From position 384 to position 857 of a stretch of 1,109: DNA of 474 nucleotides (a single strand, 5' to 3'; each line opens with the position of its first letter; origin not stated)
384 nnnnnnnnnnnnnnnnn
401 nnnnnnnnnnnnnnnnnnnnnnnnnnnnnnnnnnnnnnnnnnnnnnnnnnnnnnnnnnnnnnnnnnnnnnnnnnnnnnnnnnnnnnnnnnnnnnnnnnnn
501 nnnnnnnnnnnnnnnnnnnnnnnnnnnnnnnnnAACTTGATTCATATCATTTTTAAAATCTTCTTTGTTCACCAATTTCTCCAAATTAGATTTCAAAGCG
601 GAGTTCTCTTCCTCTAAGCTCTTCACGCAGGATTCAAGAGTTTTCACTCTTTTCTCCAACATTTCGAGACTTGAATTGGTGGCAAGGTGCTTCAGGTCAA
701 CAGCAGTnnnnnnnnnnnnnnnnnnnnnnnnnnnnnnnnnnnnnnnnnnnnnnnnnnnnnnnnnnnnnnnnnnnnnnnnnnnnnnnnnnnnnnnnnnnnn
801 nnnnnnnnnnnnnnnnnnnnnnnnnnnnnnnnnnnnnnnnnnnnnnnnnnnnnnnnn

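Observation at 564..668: GCN4-like leucine zipper: five consecutive heptads with Leu at every d position and one Asn at an a position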

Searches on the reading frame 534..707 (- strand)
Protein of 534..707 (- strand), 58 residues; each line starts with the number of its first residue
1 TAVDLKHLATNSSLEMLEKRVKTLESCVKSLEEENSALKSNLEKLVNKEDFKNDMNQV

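Call 50: search_solved_structures(query=window:534-707:-, max_evalue=10)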
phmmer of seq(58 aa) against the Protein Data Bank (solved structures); distinct sequences matched with E-value up to 10: 31.
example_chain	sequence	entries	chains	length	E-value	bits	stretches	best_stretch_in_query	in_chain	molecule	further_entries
7o92_A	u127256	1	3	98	0.091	16.5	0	3-36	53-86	hypothetical protein UY81_C0065G0003 residues 18-54 from Candidatus Giovannonibacteria bac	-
6gbq_A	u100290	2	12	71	0.13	16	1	10-40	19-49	Polymerase cofactor VP35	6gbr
1coi_A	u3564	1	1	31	0.25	15.1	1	14-39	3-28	COIL-VALD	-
5nl6_A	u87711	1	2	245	0.31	14.8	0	22-49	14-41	Calponin domain family protein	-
4c7n_B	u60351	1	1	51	0.32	14.8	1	13-45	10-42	SYNTHETIC ALPHA-HELIX, IM10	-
5apz_A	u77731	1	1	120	0.33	14.7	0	4-47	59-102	GENERAL CONTROL PROTEIN GCN4, NOR1 TCAR0761, GENERAL CONTROL PROTEIN GCN4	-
6egn_A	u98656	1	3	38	0.38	14.5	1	15-45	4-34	Hg(II)(GRAND CoilSerL16CL19(DLE))3-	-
6egl_A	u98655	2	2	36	0.45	14.3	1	15-45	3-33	Apo-(GRAND CoilSerL12(DLE)L16C)3 | Apo-(GRAND CoilSerL16CL19(DLE))3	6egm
7n2y_A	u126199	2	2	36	0.47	14.3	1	15-45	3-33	Apo-(GRAND CoilSerL16CL23C)3 | Pb(II)2-(GRAND CoilSerL16CL23C)3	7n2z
6q22_A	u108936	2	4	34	0.49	14.2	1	14-40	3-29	Coiled-coil Trimer with Glu:Aminobutyric acid:Lys Triad | peptide with Glu:Ala:Lys triad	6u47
3nr7_A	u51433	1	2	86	0.53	14.1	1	5-48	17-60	DNA-binding protein H-NS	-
9k1s_C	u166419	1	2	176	0.86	13.4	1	12-57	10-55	Isoform 4 of Gasdermin-B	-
1lr1_A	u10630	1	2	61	0.9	13.4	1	5-46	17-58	dna-binding protein h-ns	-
5apw_A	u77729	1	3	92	1.1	13.1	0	6-40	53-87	GENERAL CONTROL PROTEIN GCN4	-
5zux_A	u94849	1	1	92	1.1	13.1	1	19-50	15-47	Rok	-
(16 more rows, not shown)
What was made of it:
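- The zipper's weak PDB matches include the trimeric Coil-VaLd and CoilSer designs (call 50).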
